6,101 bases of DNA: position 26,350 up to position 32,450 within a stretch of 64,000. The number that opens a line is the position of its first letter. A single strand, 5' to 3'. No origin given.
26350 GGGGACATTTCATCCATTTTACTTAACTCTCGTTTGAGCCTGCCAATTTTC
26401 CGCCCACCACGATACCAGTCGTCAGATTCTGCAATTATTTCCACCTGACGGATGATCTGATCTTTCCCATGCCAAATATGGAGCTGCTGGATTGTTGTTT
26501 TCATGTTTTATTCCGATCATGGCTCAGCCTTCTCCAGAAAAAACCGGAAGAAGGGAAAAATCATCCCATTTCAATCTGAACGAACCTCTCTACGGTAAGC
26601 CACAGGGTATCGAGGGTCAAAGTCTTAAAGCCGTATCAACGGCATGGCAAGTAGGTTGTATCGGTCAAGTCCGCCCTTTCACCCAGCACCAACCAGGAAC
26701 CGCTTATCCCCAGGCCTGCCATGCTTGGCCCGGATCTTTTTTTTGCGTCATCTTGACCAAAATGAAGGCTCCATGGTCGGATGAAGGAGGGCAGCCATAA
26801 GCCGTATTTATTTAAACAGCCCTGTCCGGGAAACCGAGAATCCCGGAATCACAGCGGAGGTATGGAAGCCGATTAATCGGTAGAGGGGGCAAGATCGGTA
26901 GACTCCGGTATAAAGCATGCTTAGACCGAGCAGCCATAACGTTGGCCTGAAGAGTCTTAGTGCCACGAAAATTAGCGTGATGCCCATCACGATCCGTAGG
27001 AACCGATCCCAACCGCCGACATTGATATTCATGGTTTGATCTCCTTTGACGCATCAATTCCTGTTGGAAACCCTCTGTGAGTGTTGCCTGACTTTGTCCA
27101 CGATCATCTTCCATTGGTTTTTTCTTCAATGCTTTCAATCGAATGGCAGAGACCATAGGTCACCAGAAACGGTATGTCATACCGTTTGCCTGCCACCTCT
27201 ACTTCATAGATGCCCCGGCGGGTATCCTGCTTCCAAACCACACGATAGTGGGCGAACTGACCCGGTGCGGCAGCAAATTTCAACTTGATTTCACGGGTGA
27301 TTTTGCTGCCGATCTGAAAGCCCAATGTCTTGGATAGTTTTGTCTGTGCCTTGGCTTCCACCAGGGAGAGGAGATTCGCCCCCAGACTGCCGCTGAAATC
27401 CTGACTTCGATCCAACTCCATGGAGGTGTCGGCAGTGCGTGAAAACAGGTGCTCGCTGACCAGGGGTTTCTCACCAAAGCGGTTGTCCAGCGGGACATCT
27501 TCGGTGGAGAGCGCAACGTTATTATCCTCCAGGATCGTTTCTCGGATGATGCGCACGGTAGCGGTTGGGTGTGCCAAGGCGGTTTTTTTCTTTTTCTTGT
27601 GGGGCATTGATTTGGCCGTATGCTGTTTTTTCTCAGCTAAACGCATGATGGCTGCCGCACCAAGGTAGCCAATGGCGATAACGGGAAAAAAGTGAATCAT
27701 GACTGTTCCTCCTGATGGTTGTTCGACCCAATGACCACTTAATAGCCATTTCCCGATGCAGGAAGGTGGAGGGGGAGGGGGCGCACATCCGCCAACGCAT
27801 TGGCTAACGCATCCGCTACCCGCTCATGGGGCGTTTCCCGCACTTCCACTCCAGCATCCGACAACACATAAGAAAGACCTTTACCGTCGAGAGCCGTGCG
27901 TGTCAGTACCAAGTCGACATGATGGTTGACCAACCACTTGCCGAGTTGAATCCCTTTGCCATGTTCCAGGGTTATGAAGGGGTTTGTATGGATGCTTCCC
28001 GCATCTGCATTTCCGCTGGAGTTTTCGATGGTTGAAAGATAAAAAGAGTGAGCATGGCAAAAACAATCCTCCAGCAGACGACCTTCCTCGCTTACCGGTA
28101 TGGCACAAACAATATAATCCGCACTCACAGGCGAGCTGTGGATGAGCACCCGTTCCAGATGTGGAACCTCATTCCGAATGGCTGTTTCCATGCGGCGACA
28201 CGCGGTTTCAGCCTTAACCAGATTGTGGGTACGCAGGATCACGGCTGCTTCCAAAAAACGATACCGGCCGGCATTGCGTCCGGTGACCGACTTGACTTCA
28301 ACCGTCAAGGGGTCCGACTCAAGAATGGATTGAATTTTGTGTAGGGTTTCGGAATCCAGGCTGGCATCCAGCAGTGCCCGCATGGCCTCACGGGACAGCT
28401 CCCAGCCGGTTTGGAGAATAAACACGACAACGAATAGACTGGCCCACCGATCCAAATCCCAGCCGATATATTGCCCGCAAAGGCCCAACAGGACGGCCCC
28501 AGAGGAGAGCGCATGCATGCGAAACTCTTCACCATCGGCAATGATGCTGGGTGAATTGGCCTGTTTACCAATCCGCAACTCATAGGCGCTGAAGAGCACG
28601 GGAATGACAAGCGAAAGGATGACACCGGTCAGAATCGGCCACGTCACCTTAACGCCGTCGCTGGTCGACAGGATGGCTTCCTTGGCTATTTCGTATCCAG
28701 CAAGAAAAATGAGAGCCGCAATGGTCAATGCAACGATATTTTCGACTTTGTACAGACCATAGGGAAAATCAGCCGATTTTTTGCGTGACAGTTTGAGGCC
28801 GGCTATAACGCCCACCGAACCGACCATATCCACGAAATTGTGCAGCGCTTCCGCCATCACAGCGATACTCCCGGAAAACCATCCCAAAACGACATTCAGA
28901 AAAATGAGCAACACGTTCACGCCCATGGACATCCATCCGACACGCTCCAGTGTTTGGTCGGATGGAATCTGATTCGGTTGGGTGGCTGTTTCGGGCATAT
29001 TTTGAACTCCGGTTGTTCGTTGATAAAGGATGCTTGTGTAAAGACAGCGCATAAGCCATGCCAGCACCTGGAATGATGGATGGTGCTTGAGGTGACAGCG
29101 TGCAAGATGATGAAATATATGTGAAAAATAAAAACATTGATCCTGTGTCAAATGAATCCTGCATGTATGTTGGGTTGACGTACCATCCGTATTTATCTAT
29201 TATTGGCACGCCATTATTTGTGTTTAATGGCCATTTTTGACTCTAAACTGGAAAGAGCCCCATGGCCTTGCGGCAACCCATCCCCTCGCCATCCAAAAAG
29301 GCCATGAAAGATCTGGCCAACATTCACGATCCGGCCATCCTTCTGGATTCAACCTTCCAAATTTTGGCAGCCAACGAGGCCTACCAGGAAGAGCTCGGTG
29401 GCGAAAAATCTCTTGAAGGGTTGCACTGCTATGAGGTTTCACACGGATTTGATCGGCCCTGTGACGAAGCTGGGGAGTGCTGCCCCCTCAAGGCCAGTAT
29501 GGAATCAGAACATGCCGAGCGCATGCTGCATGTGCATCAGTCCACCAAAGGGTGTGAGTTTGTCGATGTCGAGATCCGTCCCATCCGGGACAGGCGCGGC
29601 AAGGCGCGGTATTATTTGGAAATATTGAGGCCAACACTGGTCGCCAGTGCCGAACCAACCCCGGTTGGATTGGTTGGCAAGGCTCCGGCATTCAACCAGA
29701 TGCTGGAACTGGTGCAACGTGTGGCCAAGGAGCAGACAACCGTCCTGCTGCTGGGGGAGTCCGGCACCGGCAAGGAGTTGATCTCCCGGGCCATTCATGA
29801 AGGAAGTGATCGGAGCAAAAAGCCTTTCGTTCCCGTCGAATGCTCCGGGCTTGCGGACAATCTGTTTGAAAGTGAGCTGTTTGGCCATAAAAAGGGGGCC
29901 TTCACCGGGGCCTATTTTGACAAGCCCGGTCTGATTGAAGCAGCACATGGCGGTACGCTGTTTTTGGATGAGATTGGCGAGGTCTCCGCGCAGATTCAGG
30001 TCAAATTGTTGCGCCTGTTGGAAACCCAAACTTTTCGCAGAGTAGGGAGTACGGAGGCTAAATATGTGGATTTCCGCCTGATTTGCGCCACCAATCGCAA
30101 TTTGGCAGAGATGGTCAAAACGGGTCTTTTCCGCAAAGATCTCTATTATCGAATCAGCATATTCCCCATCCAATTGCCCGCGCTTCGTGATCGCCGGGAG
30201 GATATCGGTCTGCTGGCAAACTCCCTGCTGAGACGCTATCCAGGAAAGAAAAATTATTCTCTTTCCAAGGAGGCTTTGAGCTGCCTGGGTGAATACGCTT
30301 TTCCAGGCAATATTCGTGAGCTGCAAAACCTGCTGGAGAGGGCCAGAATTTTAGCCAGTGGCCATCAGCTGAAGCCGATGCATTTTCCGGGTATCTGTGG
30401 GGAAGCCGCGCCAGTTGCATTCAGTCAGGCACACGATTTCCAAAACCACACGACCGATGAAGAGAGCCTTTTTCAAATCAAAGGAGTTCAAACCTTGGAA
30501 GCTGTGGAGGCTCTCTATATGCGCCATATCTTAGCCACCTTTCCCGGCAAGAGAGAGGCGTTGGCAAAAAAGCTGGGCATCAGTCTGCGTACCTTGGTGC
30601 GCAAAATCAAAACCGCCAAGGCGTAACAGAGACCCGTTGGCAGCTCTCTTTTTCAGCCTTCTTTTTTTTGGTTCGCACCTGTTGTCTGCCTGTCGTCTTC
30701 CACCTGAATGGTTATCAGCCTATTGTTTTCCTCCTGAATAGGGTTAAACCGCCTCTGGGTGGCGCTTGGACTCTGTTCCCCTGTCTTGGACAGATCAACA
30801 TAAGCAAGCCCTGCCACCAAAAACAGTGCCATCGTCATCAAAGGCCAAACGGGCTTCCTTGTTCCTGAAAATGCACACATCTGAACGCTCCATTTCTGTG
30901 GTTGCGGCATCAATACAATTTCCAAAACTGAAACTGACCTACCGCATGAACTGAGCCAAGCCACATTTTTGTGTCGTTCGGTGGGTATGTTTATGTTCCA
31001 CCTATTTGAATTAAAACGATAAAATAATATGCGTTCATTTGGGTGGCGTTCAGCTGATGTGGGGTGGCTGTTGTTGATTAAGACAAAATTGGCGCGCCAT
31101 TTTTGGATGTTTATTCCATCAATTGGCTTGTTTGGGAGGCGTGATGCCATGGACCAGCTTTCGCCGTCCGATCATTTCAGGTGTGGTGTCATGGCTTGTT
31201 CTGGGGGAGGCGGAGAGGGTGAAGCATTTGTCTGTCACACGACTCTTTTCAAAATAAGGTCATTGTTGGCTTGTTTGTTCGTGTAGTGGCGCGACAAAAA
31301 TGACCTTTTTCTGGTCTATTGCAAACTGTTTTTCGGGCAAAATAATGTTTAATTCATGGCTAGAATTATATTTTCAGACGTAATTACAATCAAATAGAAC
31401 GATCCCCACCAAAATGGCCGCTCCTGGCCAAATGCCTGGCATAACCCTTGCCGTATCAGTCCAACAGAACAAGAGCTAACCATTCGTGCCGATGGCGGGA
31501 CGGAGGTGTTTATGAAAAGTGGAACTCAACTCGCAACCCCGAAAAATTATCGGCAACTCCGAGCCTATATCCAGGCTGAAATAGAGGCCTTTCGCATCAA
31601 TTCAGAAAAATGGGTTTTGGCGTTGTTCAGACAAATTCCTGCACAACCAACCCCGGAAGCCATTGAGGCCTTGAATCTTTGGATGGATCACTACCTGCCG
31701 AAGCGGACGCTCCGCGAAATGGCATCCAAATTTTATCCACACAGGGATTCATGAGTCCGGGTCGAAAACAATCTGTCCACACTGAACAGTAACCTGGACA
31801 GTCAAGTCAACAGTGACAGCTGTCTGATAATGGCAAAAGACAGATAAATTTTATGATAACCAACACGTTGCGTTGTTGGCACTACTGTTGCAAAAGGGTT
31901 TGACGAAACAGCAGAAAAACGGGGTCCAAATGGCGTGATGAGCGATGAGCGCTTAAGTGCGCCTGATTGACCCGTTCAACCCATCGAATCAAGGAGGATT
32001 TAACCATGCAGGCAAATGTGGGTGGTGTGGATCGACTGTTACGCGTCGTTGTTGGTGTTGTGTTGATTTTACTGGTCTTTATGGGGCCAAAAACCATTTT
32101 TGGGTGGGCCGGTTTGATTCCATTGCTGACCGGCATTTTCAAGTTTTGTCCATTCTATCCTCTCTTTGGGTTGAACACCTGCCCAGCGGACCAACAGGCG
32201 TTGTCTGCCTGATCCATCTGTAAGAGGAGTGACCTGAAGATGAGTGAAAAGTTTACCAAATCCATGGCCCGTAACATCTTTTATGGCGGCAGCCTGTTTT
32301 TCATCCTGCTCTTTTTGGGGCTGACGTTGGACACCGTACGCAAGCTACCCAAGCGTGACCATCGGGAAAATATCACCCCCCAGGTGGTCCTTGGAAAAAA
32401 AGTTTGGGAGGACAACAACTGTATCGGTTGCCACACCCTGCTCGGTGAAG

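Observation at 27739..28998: CDF metal transporter fused to a NifX/NifB-like cofactor-binding domain, first gene of a putative sigma-54 operon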

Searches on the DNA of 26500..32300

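Call 95: search_rna_families(source=window, start=26500, end=32300, threshold=evalue, max_evalue=1)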
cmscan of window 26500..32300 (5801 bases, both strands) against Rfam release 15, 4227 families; matches with E-value up to 1: 0.
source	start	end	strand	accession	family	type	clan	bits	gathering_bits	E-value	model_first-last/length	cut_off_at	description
